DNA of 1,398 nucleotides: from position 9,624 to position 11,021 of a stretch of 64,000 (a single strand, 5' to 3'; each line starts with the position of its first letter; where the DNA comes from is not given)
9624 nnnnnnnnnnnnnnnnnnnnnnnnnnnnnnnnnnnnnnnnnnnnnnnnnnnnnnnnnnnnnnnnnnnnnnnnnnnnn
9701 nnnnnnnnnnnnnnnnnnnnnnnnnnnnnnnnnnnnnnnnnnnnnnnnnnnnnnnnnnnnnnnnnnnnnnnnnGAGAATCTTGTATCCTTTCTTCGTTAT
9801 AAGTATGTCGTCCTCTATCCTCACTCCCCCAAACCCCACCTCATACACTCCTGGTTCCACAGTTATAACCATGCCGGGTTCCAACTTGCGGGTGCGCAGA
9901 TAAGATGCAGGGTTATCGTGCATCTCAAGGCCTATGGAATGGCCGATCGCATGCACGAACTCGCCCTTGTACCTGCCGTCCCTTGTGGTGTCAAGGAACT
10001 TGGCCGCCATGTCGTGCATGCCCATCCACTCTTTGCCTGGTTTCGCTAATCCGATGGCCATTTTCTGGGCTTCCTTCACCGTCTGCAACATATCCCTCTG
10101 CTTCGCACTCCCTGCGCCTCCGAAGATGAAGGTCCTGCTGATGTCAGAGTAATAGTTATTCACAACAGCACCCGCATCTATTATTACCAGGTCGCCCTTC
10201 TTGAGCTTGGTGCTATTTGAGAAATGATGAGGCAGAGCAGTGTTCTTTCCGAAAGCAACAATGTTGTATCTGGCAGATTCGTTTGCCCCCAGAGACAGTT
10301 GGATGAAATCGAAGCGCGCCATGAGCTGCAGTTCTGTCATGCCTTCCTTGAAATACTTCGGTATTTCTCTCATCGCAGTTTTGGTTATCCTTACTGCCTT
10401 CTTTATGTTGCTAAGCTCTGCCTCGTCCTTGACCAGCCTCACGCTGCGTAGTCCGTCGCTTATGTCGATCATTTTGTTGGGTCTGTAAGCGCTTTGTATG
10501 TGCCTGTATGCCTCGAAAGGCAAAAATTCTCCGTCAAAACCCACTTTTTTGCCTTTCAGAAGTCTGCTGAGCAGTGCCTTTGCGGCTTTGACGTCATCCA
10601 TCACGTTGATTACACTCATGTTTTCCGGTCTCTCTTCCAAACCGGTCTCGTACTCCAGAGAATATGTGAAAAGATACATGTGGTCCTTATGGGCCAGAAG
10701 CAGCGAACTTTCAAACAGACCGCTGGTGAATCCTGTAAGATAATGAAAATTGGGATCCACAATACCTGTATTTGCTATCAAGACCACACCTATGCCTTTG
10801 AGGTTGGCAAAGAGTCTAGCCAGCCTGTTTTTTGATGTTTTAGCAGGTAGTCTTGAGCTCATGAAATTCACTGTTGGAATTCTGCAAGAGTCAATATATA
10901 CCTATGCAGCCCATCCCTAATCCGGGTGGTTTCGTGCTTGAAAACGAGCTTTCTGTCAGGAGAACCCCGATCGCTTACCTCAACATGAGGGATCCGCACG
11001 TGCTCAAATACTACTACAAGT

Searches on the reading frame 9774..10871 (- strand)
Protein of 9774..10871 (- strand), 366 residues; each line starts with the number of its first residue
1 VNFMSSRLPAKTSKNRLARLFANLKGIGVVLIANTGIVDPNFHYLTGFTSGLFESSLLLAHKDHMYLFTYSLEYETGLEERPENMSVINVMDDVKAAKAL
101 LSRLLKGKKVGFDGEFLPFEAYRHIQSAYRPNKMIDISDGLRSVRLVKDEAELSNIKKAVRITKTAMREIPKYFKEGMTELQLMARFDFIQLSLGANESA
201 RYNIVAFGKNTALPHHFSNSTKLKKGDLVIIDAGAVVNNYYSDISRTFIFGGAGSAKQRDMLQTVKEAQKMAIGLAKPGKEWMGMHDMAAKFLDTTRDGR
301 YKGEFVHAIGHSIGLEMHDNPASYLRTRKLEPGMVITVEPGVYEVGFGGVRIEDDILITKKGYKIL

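Call 19: find_related_loci(query=window:9774-10871:-, collection=genome_contigs, flank=10000)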
Query window:9774-10871:- (366 aa) in genome_contigs; peptide patterns used: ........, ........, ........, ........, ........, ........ (x = any residue, [..] = any of these).
46 stretches matched a pattern; 2 encode a relative of the query (tblastn E <= 1e-3); 2 distinct loci.
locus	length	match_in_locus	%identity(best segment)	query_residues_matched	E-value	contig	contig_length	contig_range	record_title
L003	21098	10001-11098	80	1-366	0e+0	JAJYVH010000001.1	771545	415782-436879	MAG: Candidatus Micrarchaeota archaeon isolate FK1.bin85 NODE_5_length_771545_cov_9.506659, whole genome shotgun sequenc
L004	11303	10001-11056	46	14-362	3e-105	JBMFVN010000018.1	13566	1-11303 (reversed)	MAG: Candidatus Micrarchaeia archaeon isolate KM4348-30 NODE_1211_length_13566_cov_5.842647, whole genome shotgun sequen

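Call 25: find_homologous_proteins(query=L003:11923-13671:-, max_evalue=1e-20)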
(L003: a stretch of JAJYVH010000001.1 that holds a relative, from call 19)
Query L003:11923-13671:- (583 aa): 14 proteins with E <= 1e-20 among 8000 candidates.
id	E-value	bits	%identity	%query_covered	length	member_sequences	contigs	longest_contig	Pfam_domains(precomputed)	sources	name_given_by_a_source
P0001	0.0e+0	1287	100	100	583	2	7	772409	PF13231.13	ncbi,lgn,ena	-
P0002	1.4e-260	884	73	96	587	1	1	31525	PF13231.13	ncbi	-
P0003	2.3e-233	794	65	98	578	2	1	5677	PF13231.13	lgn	-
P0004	1.1e-191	657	55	96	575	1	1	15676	PF13231.13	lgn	-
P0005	1.6e-190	653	55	95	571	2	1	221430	PF13231.13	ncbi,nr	ncbi:MAG: glycosyltransferase family 39 protein [Candidatus Micrarchaeota archaeon]|nr:glycosyltrans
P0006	1.7e-172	593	53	95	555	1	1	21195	PF13231.13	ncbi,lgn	-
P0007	5.0e-172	592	52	94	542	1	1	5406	-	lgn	-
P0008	4.3e-168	579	50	96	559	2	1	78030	PF13231.13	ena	-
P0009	1.2e-166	574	52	92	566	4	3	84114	PF13231.13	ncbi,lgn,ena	-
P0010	6.3e-166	572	51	95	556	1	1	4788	PF13231.13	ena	-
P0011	2.3e-156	540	48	95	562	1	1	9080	PF13231.13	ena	-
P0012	1.1e-132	462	43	92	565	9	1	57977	PF13231.13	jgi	jgi:4-amino-4-deoxy-L-arabinose transferase-like glycosyltransferase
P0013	2.5e-118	415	40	95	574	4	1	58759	PF13231.13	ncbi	ncbi:MAG: ArnT family glycosyltransferase [Candidatus Micrarchaeia archaeon]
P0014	1.9e-72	263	36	94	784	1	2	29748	PF13231.13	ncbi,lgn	-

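Call 26: find_encoding_contigs(protein=P0002, flank=10000, max_places=5)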
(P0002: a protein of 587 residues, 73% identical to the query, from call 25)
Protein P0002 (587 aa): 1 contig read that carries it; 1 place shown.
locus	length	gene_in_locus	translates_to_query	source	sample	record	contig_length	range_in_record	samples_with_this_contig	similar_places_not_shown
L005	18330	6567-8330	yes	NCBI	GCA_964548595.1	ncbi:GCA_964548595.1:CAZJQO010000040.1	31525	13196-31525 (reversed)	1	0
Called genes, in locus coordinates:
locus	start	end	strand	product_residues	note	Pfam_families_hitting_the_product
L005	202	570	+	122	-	PF18477:PIN_9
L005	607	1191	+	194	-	PF03876:SHS2_Rpb7-N, PF00575:S1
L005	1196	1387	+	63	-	PF06093:Spt4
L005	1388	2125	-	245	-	PF00254:FKBP_C, PF22199:FKBP26_IF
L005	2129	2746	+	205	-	-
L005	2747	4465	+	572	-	PF00749:tRNA-synt_1c, PF03950:tRNA-synt_1c_C, PF20974:tRNA-synt_1c_C2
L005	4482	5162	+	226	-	-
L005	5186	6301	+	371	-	PF03193:RsgA_GTPase (faint), PF01926:MMR_HSR1, PF02421:FeoB_N, PF16897:MMR_HSR1_Xtn, PF02824:TGS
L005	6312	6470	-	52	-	-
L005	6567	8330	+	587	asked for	PF13231:PMT_2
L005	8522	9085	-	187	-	PF00254:FKBP_C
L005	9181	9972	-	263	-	PF06182:ABC2_membrane_6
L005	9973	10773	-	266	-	PF06182:ABC2_membrane_6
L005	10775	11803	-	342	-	PF13555:AAA_29 (weak), PF00005:ABC_tran, PF13304:AAA_21 (weak)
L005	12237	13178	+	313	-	PF01145:Band_7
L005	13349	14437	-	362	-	PF01321:Creatinase_N, PF00557:Peptidase_M24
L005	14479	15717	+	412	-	PF04894:Nre_N, PF04895:Nre_C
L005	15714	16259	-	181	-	-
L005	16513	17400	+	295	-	PF01256:Carb_kinase, PF08543:Phos_pyr_kin (weak), PF02110:HK (weak)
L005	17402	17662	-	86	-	PF05016:ParE_toxin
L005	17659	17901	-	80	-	PF24434:DUF7557 (weak)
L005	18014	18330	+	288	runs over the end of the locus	PF04055:Radical_SAM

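Call 27: find_encoding_contigs(protein=P0003, flank=10000, max_places=5)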
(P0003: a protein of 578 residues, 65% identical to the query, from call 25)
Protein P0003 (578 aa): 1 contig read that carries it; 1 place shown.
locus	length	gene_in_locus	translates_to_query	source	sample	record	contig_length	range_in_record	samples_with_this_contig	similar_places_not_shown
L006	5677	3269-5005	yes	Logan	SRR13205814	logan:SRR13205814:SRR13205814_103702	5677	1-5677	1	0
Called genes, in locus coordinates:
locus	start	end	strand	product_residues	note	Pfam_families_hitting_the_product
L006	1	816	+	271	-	?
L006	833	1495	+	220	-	-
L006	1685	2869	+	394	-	PF03193:RsgA_GTPase (faint), PF02421:FeoB_N, PF01926:MMR_HSR1, PF16897:MMR_HSR1_Xtn, PF02824:TGS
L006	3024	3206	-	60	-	-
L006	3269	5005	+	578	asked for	PF13231:PMT_2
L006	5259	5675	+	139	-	?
